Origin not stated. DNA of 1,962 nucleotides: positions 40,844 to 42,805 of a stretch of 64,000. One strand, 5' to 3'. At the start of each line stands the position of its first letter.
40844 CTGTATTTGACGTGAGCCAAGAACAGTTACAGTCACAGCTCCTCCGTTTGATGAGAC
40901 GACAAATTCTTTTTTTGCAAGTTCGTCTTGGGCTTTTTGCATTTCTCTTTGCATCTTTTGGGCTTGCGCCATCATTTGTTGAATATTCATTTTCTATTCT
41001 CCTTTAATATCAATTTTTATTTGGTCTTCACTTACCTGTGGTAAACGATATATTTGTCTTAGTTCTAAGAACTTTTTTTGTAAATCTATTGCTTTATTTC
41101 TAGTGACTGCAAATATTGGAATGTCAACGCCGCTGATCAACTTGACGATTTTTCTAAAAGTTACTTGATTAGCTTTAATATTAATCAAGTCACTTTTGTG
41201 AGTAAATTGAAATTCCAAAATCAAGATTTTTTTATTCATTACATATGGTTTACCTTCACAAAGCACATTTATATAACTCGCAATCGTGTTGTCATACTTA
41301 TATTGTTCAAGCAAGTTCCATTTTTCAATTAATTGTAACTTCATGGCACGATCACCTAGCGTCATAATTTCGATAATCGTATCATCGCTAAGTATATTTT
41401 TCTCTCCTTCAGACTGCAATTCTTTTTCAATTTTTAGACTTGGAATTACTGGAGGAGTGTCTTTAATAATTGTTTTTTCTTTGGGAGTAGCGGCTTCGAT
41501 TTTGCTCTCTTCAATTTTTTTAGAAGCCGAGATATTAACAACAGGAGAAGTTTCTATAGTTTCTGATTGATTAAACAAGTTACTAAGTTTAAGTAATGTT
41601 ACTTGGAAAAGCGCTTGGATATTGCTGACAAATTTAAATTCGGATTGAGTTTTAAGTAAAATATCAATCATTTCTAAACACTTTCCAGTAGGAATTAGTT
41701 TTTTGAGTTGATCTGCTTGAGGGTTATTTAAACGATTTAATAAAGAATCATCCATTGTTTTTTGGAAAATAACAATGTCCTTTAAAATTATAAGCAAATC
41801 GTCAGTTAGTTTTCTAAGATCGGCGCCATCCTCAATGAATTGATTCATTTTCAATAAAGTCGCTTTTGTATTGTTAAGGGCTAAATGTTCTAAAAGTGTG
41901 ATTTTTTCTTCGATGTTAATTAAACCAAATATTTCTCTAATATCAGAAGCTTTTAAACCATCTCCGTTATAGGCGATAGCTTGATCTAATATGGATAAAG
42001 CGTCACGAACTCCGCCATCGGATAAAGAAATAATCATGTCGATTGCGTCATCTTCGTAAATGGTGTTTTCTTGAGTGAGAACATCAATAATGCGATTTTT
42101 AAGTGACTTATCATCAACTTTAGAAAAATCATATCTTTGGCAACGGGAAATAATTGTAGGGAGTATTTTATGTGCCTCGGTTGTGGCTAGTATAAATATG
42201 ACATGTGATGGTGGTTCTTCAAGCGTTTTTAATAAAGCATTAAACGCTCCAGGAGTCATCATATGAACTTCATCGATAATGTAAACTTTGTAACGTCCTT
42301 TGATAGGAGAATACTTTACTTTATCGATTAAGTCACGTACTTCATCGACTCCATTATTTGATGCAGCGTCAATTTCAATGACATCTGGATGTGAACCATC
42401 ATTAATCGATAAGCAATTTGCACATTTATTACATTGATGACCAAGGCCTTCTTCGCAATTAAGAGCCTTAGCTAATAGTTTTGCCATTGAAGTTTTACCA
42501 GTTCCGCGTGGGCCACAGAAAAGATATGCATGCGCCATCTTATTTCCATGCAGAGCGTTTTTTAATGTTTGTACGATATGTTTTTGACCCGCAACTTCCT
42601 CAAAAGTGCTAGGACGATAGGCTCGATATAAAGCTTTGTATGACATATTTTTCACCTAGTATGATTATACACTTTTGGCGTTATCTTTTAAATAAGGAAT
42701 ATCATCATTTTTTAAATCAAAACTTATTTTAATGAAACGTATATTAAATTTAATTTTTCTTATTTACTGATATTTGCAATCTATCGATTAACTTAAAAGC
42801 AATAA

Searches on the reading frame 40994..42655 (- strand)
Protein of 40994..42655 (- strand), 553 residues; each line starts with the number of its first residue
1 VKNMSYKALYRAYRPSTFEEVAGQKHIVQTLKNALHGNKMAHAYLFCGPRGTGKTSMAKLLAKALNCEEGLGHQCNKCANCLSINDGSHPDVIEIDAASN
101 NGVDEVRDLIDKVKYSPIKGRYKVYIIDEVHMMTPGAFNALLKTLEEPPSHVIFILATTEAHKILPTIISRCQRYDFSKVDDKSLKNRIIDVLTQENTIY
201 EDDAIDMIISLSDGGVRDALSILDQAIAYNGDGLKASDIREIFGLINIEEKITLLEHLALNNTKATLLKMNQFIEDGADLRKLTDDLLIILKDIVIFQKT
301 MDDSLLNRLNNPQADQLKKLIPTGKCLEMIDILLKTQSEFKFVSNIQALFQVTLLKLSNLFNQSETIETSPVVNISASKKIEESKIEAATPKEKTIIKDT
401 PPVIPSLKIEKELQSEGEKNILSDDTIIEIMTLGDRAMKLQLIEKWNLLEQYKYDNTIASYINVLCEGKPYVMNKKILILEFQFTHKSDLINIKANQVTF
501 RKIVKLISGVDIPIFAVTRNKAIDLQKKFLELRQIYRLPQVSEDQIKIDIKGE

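Call 7: search_protein_families(library=pfam, proteins=[window:40994-42655:-], max_evalue=0.01)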
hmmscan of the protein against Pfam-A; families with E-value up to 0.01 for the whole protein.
window:40994-42655:- (553 aa): 20 families
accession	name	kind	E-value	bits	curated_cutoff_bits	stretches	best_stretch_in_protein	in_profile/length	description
PF13177.12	DNA_pol3_delta2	-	9.6e-53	178.9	27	1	23-180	1-160/161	DNA polymerase III, delta subunit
PF00004.35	AAA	-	2.2e-14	54.5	21.2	1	45-174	2-125/131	ATPase family associated with various cellular activities (AAA)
PF22608.2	DNAX_ATPase_lid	-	5.8e-12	45.6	27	1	187-230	4-47/49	DNA polymerase III clamp loader subunit, ATPase lid domain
PF12169.13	DNA_pol3_gamma3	-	1.3e-10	41.6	24.4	1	235-363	2-136/143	DNA polymerase III subunits gamma and tau domain III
PF13401.12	AAA_22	-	3.2e-07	31.2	27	1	44-162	8-127/130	AAA domain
PF05496.18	RuvB_N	-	2.9e-06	27.6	27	1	14-67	2-59/159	Holliday junction DNA helicase RuvB P-loop domain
PF07728.20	AAA_5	-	3.1e-06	27.7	22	1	45-148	3-93/139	AAA domain (dynein-related subfamily)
PF03215.21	Rad17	-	4.4e-05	23.9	23.8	1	7-66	7-70/186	Rad17 P-loop domain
PF07724.20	AAA_2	-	0.00011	22.7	27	1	44-147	6-101/166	AAA domain (Cdc48 subfamily)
PF13173.12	AAA_14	-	0.00024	21.5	27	1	43-159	4-98/129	AAA domain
PF13604.12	AAA_30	-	0.00024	21.3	27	1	44-155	21-122/191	AAA domain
PF13238.12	AAA_18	-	0.0003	21.7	29.4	1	46-128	3-78/128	AAA domain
PF06068.19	TIP49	-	0.00048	19.8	23.8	0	90-159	245-311/347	TIP49 P-loop domain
PF01078.27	Mg_chelatase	-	0.00058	19.8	20.3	1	18-65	2-46/207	Magnesium chelatase, subunit ChlI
PF12775.13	AAA_7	-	0.00072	19.6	25.8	0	40-69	32-61/181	P-loop containing dynein motor region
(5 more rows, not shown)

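Call 32: find_related_loci(query=window:40994-42655:-, collection=genome_contigs, flank=10000)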
Query window:40994-42655:- (553 aa) in genome_contigs; peptide patterns used: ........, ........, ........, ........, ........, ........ (x = any residue, [..] = any of these).
599 stretches matched a pattern (row limit reached: there are more); 592 encode a relative of the query (tblastn E <= 1e-3); the best 80 are kept; 80 distinct loci.
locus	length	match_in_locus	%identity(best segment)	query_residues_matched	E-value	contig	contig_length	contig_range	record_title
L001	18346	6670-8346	57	4-553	0e+0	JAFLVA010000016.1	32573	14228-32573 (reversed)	MAG: Erysipelotrichales bacterium isolate HAN093 Seq16, whole genome shotgun sequence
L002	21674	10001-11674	57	4-553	0e+0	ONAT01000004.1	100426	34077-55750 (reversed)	uncultured Erysipelotrichaceae bacterium isolate RUG131 genome assembly, contig: scaffold_301, whole genome shotgun sequ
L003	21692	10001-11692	56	4-553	0e+0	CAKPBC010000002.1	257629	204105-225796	MAG: uncultured Bacilli bacterium isolate REFINED_METABAT215_TOP10_CONTIGS_1500_ASSEMBLY_K77_MERGED__Hadza_MoBio_hadza-E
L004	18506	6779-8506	56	4-553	0e+0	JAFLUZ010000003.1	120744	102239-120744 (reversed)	MAG: Erysipelotrichales bacterium isolate HAN092 Seq3, whole genome shotgun sequence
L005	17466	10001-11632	58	4-553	0e+0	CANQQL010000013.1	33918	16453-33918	MAG: uncultured Bacilli bacterium isolate Lapin-011__bin74 genome assembly, contig: Lapin-011__NODE_1134_length_33918_co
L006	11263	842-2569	54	4-552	0e+0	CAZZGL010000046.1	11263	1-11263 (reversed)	MAG TPA_asm: uncultured Staphylococcaceae bacterium isolate SRP225648_co1_104 genome assembly, contig: NODE_14832_length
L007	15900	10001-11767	53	1-552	0e+0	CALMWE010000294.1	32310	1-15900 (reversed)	MAG TPA_asm: uncultured Bacillales bacterium isolate SRR8859111_bin.165_CONCOCT_v1.1_MAG genome assembly, contig: ERZ164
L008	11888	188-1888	53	4-548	0e+0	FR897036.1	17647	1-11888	Coprobacillus sp. CAG:826 genomic scaffold, scf22, whole genome shotgun sequence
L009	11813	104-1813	51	4-548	0e+0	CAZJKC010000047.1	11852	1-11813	MAG TPA_asm: uncultured Staphylococcaceae bacterium isolate SRP225648_co1_349 genome assembly, contig: NODE_13800_length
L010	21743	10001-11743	51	4-548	0e+0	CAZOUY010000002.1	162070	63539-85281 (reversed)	MAG TPA_asm: uncultured Coprobacillus sp. isolate binchicken_co370_211 genome assembly, contig: NODE_116_length_162070_c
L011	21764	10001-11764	50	4-551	0e+0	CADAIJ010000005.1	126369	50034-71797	MAG: uncultured Erysipelotrichaceae bacterium isolate RUG13318 genome assembly, contig: RUG13318_asm_5, whole genome sho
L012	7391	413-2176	50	4-551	0e+0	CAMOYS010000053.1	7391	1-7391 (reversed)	MAG: uncultured Bacillales bacterium isolate SRR873601_bin.169_metaWRAP_v1.3_MAG genome assembly, contig: NODE_33115_len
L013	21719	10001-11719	50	4-551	1e-180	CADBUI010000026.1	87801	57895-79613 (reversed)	MAG: uncultured Erysipelotrichaceae bacterium isolate RUG14309 genome assembly, contig: RUG14309_asm_26, whole genome sh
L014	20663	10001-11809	49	2-552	4e-180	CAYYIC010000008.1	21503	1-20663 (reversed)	MAG TPA_asm: uncultured Staphylococcaceae bacterium isolate SRP192927_co5_65 genome assembly, contig: NODE_3041_length_2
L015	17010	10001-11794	49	4-553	6e-180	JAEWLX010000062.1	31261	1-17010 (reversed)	MAG: Bacillota bacterium isolate OH_PDB_11 k127_157895, whole genome shotgun sequence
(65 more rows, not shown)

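Call 107: list_cluster_members(proteins=[window:40994-42655:-, window:51576-52676:+, window:58125-60503:+, window:43286-43717:+, window:50973-51407:+, window:43018-43203:+, P0062])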
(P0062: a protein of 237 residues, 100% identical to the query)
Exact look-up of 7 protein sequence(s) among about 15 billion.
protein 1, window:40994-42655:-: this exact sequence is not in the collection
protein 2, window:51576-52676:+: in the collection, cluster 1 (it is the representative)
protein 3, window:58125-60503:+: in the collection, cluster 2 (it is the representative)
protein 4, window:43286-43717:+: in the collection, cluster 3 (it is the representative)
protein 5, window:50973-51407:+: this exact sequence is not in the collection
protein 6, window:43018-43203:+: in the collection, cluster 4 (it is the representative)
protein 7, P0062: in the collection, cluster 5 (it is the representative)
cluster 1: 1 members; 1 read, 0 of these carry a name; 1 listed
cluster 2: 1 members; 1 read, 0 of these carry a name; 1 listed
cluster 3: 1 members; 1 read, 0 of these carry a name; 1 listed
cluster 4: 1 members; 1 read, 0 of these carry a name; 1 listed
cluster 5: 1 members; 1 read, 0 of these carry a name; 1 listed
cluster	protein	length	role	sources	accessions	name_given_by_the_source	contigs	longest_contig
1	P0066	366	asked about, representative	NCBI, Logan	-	-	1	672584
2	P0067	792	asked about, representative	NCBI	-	-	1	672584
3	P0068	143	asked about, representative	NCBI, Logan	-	-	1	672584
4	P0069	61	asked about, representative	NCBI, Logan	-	-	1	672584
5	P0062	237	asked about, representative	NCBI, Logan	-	-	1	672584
